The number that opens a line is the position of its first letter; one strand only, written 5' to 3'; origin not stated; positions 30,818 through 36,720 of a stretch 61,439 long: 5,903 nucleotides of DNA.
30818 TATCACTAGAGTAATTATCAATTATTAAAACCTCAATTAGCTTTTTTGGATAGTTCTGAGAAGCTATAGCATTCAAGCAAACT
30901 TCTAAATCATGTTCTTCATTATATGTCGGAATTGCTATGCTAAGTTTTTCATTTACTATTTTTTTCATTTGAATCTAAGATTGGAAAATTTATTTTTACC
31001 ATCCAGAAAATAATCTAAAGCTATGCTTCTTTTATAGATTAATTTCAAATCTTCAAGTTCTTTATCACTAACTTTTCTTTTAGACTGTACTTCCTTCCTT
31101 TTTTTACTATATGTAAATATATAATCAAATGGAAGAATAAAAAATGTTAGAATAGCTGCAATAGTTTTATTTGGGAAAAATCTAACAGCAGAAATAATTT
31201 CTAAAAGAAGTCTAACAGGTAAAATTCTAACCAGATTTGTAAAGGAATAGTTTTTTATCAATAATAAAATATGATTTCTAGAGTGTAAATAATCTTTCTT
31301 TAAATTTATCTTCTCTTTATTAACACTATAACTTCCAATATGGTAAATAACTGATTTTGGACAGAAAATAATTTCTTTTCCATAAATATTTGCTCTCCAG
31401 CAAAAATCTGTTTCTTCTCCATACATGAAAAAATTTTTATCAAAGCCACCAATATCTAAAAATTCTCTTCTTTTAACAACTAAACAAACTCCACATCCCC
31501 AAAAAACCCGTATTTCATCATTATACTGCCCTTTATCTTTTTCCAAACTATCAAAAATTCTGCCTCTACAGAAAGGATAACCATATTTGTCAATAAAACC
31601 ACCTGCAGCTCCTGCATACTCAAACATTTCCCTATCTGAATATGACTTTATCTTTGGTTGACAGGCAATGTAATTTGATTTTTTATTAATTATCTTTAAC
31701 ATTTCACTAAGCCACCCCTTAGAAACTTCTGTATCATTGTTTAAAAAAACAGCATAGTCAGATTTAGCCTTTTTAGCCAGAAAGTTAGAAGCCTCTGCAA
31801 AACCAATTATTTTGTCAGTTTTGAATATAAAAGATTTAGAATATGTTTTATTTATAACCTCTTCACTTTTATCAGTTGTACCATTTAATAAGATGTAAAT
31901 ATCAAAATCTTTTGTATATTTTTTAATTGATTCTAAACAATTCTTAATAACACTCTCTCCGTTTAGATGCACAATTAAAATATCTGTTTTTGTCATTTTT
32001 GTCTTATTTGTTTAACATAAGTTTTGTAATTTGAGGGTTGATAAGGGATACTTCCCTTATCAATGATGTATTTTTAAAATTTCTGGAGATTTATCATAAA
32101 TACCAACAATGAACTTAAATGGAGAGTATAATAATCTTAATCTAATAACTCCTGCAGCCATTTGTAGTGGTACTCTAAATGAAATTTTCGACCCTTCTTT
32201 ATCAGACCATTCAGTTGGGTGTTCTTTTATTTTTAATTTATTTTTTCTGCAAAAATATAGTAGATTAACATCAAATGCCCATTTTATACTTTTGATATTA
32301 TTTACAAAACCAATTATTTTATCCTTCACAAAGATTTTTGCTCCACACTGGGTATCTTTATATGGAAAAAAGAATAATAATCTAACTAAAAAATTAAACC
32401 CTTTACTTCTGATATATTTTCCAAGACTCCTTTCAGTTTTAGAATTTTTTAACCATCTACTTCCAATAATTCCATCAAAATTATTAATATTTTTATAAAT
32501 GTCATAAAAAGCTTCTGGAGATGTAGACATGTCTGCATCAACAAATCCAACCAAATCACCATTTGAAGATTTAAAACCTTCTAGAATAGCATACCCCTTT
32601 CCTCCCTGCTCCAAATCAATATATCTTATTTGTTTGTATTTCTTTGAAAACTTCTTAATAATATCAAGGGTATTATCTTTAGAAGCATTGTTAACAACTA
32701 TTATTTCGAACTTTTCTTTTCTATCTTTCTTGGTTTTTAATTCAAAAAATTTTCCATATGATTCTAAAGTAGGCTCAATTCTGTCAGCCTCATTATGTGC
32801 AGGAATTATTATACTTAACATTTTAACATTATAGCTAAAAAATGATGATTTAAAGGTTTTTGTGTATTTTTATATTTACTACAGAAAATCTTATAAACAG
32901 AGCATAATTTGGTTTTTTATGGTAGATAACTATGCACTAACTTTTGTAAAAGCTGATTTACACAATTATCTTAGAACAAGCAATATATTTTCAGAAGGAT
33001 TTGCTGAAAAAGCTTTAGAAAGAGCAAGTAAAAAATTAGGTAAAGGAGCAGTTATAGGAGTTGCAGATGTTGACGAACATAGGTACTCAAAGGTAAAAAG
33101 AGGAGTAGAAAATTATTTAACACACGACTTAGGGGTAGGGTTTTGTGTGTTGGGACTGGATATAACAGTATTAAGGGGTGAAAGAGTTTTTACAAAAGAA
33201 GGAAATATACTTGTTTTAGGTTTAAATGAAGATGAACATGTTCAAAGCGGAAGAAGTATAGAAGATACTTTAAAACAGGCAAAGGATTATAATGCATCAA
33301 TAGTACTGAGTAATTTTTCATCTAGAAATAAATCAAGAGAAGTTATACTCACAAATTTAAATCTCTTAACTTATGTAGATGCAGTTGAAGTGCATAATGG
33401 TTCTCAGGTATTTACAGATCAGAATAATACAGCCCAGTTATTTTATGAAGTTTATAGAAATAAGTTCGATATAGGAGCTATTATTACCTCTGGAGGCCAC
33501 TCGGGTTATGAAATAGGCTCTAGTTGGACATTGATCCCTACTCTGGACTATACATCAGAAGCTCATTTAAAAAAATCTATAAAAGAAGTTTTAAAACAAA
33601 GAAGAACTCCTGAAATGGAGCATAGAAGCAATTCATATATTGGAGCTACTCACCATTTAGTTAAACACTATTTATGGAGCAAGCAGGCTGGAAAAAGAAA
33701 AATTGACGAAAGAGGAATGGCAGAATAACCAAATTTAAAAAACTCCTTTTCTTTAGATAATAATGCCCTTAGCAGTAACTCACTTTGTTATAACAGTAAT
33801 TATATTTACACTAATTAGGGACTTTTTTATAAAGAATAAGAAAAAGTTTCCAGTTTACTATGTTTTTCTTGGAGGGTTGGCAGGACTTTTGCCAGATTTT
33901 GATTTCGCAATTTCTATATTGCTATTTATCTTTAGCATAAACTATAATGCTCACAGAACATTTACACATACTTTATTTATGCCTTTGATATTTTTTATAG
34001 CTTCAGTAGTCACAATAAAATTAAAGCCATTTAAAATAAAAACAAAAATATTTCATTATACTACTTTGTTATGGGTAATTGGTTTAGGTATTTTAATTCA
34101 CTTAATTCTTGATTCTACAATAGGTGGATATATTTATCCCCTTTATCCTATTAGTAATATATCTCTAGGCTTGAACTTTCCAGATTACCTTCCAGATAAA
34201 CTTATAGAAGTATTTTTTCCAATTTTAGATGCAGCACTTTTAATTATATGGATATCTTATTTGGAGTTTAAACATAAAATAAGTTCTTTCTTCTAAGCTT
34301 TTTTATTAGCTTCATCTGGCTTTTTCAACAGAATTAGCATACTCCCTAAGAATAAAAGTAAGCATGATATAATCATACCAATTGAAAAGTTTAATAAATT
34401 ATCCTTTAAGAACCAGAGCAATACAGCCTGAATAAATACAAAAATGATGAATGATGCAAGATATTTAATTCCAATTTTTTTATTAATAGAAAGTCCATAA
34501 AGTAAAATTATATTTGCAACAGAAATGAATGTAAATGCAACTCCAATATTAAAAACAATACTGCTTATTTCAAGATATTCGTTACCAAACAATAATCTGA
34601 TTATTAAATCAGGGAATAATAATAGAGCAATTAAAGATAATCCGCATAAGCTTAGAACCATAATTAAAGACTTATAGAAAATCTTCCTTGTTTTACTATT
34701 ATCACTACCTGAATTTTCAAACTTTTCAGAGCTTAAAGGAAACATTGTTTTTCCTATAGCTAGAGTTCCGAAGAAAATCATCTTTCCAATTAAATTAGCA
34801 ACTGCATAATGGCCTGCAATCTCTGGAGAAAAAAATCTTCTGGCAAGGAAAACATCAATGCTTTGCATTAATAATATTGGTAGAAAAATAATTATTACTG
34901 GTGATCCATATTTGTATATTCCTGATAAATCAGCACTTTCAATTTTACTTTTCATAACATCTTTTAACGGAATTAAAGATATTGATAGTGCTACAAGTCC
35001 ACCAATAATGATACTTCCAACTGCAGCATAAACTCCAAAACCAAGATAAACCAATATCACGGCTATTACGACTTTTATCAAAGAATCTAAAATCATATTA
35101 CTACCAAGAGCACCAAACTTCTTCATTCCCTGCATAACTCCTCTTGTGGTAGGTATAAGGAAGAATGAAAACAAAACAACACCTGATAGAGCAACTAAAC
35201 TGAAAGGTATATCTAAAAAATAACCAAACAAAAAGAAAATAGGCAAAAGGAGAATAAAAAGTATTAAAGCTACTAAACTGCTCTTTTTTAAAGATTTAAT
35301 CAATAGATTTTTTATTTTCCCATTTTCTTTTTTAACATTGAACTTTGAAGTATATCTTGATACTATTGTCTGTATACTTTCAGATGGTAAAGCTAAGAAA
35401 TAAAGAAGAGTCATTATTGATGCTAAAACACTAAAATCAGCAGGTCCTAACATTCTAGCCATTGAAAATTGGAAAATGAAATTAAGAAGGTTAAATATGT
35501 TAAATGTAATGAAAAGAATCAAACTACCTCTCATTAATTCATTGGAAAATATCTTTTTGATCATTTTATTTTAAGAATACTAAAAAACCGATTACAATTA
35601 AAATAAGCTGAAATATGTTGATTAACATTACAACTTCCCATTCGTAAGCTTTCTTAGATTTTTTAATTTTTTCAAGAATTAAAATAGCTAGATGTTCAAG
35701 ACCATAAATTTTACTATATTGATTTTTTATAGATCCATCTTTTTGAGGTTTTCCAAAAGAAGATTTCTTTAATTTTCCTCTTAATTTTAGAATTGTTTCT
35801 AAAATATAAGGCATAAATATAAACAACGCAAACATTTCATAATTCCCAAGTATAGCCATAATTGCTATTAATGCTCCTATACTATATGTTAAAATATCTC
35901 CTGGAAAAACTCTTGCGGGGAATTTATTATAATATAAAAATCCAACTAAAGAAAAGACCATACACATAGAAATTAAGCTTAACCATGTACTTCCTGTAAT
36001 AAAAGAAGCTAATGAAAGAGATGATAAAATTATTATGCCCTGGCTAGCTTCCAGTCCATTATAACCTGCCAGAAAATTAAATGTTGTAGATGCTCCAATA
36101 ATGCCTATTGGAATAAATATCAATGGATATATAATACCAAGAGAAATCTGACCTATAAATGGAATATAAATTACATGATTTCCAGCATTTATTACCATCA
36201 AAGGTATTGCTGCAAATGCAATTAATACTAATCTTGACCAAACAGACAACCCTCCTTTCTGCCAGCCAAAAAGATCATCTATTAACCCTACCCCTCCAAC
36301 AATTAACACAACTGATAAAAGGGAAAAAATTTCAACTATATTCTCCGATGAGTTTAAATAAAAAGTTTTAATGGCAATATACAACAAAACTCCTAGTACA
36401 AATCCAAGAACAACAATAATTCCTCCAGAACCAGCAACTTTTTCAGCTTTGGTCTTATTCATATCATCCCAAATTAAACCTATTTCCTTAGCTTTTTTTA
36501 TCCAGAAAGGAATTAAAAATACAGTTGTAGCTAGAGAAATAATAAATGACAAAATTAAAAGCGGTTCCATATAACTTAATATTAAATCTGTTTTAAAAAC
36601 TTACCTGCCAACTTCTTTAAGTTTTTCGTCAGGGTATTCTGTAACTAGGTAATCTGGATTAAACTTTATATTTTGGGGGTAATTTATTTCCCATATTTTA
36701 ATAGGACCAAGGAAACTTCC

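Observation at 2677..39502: A ~37-kb glycosylation island anchored by aglB, with an enzyme set unusual for an archaeon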

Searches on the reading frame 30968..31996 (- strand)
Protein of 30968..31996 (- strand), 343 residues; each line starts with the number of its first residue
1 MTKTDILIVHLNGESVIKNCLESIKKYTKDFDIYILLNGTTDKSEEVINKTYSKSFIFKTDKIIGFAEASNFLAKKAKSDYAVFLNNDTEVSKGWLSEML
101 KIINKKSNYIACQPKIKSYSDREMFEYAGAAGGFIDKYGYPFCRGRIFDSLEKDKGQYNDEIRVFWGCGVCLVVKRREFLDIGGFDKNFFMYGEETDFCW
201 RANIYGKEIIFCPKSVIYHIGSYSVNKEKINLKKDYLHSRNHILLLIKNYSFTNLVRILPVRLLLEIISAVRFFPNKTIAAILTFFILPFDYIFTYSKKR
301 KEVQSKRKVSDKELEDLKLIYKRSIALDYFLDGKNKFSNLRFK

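Call 6: search_protein_families(library=pfam, proteins=[window:30968-31996:-], max_evalue=0.001)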
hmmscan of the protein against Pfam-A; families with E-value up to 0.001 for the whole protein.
window:30968-31996:- (343 aa): 4 families
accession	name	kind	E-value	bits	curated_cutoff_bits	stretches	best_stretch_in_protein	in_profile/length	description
PF00535.33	Glycos_transf_2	-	3.7e-17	63.2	23.3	1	6-121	2-122/168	Glycosyl transferase family 2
PF10111.15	Glyco_tranf_2_2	-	2.7e-13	50.5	27.3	1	16-220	14-217/276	Glycosyltransferase like family 2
PF13632.12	Glyco_trans_2_3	-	1e-06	29.2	27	1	165-288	72-192/198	Glycosyl transferase family group 2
PF02709.20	Glyco_transf_7C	-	0.00031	20.8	23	1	155-214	9-67/78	N-terminal domain of galactosyltransferase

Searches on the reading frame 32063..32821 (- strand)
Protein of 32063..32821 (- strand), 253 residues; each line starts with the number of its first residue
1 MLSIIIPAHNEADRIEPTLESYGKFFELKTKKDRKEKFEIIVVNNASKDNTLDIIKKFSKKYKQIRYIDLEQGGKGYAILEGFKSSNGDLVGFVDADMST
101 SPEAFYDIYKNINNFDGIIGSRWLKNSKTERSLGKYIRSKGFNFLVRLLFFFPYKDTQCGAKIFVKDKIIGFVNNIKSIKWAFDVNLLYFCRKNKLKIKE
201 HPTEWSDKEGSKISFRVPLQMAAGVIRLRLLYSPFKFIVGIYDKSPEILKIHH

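Call 6: search_protein_families(library=pfam, proteins=[window:32063-32821:-], max_evalue=0.001)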
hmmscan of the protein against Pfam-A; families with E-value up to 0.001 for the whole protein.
window:32063-32821:- (253 aa): 3 families
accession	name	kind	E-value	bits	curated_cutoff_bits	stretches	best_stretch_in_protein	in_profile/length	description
PF00535.33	Glycos_transf_2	-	2e-29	103.1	23.3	1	3-163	1-158/168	Glycosyl transferase family 2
PF10111.15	Glyco_tranf_2_2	-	2.1e-09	37.7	27.3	1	3-114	1-110/276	Glycosyltransferase like family 2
PF13641.12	Glyco_tranf_2_3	-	5.3e-08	33.6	27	1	2-107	3-106/230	Glycosyltransferase like family 2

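Call 9: search_protein_families(library=ncbifam, proteins=[window:32063-32821:-], max_evalue=0.01)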
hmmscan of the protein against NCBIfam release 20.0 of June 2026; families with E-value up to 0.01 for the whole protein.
window:32063-32821:- (253 aa): 20 families
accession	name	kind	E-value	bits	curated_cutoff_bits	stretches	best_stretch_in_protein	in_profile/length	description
NF007482.0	PRK10073.1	equivalog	8.4e-15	54.6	423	1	2-105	8-103/334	glycosyltransferase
NF038302.1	EPS_HpsE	equivalog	1.2e-14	54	300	1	2-107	3-106/307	hormogonium polysaccharide biosynthesis glycosyltransferase HpsE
NF047588.1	GlcsyltransPgfSStrep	equivalog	1.6e-14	53.9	500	1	2-121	3-120/308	glycosyltransferase PgfS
TIGR03937.1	PgaC_IcaA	equivalog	2.2e-14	53.3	422.3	1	2-109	47-147/407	poly-beta-1,6-N-acetyl-D-glucosamine synthase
TIGR04283.1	glyco_like_mftF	equivalog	2.7e-11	43.5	182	1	2-115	1-100/221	TIGR04283 family arsenosugar biosynthesis glycosyltransferase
NF041875.1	EPS_EpsD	equivalog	2.9e-11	43.3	370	1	2-103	1-95/325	exopolysaccharide biosynthesis glycosyltransferase EpsD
NF010496.0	PRK13915.1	equivalog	7.2e-09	35.1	262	1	2-101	33-130/307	glucosyl-3-phosphoglycerate synthase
NF007986.1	PRK10714.1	equivalog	1.2e-08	34.4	529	1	2-122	8-125/316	undecaprenyl-phosphate 4-deoxy-4-formamido-L-arabinose transferase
NF047683.1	TeichurnBiosyTuaG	equivalog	4.6e-08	33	400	1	2-103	8-102/252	teichuronic acid biosynthesis protein TuaG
TIGR03111.1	glyc2_xrt_Gpos1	hypoth_equivalog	1.2e-07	30.9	363.95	1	2-114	51-158/439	TIGR03111 family XrtG-associated glycosyltransferase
NF045692.1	OglycostaseCruG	equivalog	9.3e-07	28.1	600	1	2-102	43-140/386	2'-O-glycosyltransferase CruG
NF050050.1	ProtGlycPglI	equivalog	4.7e-06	26.2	500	1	2-124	4-121/306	GalNAc(5)-diNAcBac-PP-undecaprenol beta-1,3-glucosyltransferase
TIGR04182.1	glyco_TIGR04182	equivalog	7.3e-06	25.6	325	1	3-213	3-199/293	S-layer glycoprotein N-glycosyltransferase AglJ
TIGR03965.1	mycofact_glyco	equivalog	9.8e-06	24.7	280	1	3-101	77-168/467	mycofactocin biosynthesis glycosyltransferase MftF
TIGR03469.1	HpnB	hypoth_equivalog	3.8e-05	22.9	379.25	1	3-111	47-159/386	hopene-associated glycosyltransferase HpnB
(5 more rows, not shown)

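Call 37: search_solved_structures(query=window:32063-32821:-, max_evalue=0.001)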
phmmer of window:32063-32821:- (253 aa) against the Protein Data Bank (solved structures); distinct sequences matched with E-value up to 0.001: 16.
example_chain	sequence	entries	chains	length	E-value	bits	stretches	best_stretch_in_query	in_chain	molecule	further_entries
5mlz_A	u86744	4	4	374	3.6e-11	46.2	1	2-148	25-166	Dolichol monophosphate mannose synthase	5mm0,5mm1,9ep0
5ekp_C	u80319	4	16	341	9.2e-09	38.3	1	2-123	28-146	Uncharacterized glycosyltransferase sll0501 | Glycosyltransferase sll0501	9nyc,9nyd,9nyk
5eke_A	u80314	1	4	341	9.3e-09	38.3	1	2-123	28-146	Uncharacterized glycosyltransferase sll0501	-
9nye_A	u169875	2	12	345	9.5e-09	38.3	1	2-123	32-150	Glycosyltransferase sll0501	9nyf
5tze_C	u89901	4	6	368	3.5e-07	33.1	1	3-112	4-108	Glycosyl transferase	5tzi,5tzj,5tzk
5tz8_A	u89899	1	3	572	7.5e-07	32.1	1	3-112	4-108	Glycosyl transferase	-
2z87_A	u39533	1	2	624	2.5e-06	30.3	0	2-104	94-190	Chondroitin synthase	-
2z86_A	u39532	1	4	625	2.5e-06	30.3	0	2-104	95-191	Chondroitin synthase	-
6yv7_B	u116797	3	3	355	2.2e-05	27.2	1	2-98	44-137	Glycosyl transferase, family 2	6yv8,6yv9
6yv7_A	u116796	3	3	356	2.2e-05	27.2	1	2-98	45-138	Glycosyl transferase, family 2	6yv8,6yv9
9bhc_C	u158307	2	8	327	4e-05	26.4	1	2-147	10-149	Undecaprenyl-phosphate 4-deoxy-4-formamido-L-arabinose transferase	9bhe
8vxh_A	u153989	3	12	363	5.1e-05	26.1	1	2-147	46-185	Undecaprenyl-phosphate 4-deoxy-4-formamido-L-arabinose transferase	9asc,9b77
9hwj_A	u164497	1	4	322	0.00011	24.9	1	2-121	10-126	Undecaprenyl-phosphate 4-deoxy-4-formamido-L-arabinose transferase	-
8vh7_A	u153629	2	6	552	0.00073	22.3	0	2-98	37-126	Heparosan synthase B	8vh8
8viw_A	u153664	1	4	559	0.00074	22.2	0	2-98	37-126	Heparosan synthase B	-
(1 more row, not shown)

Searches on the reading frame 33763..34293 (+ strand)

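Call 6: search_protein_families(library=pfam, proteins=[window:33763-34293:+], max_evalue=0.001)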
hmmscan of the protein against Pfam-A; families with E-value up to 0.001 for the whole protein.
window:33763-34293:+ (177 aa): 1 family
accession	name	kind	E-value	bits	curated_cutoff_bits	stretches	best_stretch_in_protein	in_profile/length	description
PF04307.19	YdjM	-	1.3e-16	61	29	1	4-140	3-131/176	YdjM inner membrane protein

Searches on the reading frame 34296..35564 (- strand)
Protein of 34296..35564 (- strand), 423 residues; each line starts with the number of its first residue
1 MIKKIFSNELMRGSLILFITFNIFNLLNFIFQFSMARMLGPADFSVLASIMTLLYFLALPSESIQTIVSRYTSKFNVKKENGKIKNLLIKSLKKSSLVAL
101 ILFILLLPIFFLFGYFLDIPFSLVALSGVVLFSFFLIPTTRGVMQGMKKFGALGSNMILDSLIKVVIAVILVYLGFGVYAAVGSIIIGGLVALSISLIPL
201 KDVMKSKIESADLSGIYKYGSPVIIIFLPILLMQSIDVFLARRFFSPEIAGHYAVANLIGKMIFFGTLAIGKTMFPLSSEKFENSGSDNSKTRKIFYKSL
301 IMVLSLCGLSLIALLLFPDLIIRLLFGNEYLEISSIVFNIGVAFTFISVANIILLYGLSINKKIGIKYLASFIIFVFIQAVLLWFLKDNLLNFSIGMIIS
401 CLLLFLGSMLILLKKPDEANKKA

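Call 6: search_protein_families(library=pfam, proteins=[window:34296-35564:-], max_evalue=0.001)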
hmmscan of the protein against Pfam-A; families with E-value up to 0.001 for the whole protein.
window:34296-35564:- (423 aa): 2 families
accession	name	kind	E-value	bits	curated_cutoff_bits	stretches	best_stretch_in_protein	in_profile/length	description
PF13440.11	Polysacc_synt_3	-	5.4e-16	59.1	23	1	35-334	2-292/293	Polysaccharide biosynthesis protein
PF01943.22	Polysacc_synt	-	6.1e-13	49.2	28.2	1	12-280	3-272/274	Polysaccharide biosynthesis protein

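Call 67: search_protein_families(library=ncbifam, proteins=[window:34296-35564:-], max_evalue=0.00001)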
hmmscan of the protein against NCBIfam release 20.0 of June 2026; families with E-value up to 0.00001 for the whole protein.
window:34296-35564:- (423 aa): 0 families

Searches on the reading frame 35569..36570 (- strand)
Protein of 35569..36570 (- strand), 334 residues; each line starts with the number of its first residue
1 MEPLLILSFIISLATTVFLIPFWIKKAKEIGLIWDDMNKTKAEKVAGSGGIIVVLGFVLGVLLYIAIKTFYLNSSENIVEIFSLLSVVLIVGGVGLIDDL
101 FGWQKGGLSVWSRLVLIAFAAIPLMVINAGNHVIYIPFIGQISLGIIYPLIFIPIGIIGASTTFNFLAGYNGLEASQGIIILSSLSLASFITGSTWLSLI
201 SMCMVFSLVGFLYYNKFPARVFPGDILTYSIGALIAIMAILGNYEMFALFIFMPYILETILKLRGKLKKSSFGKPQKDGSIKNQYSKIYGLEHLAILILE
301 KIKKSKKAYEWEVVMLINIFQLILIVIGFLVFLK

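Call 6: search_protein_families(library=pfam, proteins=[window:35569-36570:-], max_evalue=0.001)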
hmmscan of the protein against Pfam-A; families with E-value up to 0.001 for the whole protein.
window:35569-36570:- (334 aa): 1 family
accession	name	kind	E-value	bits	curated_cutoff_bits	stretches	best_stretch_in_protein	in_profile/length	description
PF00953.26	Glycos_transf_4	-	5.1e-30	105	27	1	82-242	2-159/160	Glycosyl transferase family 4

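Call 10: find_encoding_contigs(protein=window:35569-36570:-, flank=10000, max_places=6)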
Protein window:35569-36570:- (334 aa): 23 contigs read that carry it; 6 places shown.
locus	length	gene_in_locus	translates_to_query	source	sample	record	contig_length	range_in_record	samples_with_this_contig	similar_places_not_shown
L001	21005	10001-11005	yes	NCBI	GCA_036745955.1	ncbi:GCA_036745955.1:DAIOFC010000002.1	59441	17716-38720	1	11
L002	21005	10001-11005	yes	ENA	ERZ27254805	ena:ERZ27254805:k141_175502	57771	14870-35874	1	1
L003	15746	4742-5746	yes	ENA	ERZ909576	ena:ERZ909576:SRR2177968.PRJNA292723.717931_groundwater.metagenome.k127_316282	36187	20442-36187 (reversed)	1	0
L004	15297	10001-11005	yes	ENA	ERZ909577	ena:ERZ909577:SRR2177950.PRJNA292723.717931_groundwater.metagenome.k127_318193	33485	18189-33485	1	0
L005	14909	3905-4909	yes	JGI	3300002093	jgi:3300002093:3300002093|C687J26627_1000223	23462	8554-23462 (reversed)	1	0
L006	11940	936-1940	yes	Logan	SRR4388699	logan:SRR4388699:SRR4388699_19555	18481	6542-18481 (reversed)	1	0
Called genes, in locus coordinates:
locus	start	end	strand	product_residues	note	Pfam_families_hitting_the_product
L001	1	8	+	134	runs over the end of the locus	PF01655:Ribosomal_L32e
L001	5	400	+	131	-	PF01280:Ribosomal_L19e, PF25476:Ribosomal_L19e_C (weak)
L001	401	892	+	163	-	PF17144:Ribosomal_L5e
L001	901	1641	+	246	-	PF00333:Ribosomal_S5, PF03719:Ribosomal_S5_C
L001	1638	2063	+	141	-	PF00327:Ribosomal_L30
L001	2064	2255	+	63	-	-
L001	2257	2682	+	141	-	PF00828:Ribosomal_L27A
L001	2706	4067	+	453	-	PF00344:SecY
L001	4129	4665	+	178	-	PF01956:EMC3_TMCO1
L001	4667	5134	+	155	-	PF02996:Prefoldin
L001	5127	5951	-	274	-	PF01008:IF-2B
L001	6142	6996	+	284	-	PF01944:SpoIIM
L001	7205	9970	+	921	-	PF02516:STT3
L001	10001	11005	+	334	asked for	PF00953:Glycos_transf_4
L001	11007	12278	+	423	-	PF01943:Polysacc_synt, PF13440:Polysacc_synt_3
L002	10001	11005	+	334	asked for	PF00953:Glycos_transf_4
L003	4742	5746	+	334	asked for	PF00953:Glycos_transf_4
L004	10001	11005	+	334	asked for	PF00953:Glycos_transf_4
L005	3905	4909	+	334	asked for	PF00953:Glycos_transf_4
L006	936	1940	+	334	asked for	PF00953:Glycos_transf_4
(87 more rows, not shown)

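Call 35: search_solved_structures(query=window:35569-36570:-, max_evalue=0.001)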
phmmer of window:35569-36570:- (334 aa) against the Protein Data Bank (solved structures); distinct sequences matched with E-value up to 0.001: 10.
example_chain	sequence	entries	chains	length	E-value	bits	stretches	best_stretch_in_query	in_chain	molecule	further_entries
6bw6_A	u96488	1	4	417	2.8e-19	73.1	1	6-263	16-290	UDP-N-acetylglucosamine--dolichyl-phosphate N-acetylglucosaminephosphotransferase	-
6fm9_A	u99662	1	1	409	2.8e-19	73.1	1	6-263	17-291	UDP-N-acetylglucosamine--dolichyl-phosphate N-acetylglucosaminephosphotransferase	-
6bw5_A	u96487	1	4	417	2.9e-19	73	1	6-263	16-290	UDP-N-acetylglucosamine--dolichyl-phosphate N-acetylglucosaminephosphotransferase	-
9znn_A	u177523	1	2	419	3e-19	73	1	6-263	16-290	UDP-N-acetylglucosamine--dolichyl-phosphate N-acetylglucosaminephosphotransferase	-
5lev_A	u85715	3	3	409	2.4e-18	70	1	6-263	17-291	UDP-N-acetylglucosamine--dolichyl-phosphate N-acetylglucosaminephosphotransferase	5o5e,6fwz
5jnq_A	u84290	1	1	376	4.1e-08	36.4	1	5-260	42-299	Phospho-N-acetylmuramoyl-pentapeptide-transferase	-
4j72_A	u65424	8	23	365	2.4e-07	33.9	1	55-260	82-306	Phospho-N-acetylmuramoyl-pentapeptide-transferase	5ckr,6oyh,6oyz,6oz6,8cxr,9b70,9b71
9zno_A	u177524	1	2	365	4.5e-06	29.7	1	12-261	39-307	Phospho-N-acetylmuramoyl-pentapeptide-transferase (MraY)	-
8g01_A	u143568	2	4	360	0.00051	22.9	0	48-261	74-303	Phospho-N-acetylmuramoyl-pentapeptide-transferase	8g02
8tlu_A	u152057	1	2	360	0.00077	22.4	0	48-261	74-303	Phospho-N-acetylmuramoyl-pentapeptide-transferase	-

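Call 67: search_protein_families(library=ncbifam, proteins=[window:35569-36570:-], max_evalue=0.00001)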
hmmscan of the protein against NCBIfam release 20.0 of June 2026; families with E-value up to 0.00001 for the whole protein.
window:35569-36570:- (334 aa): 2 families
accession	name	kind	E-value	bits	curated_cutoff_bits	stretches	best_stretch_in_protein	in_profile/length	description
TIGR00445.1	mraY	equivalog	5.5e-12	45.8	192.05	1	45-260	35-263/321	phospho-N-acetylmuramoyl-pentapeptide-transferase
NF053644.1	MraY_archaea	equivalog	1.3e-10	41.2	450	1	122-263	160-296/340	pseudomurein biosynthesis MraY family phospho-N-acetylmuramoyl-pentapeptide-transferase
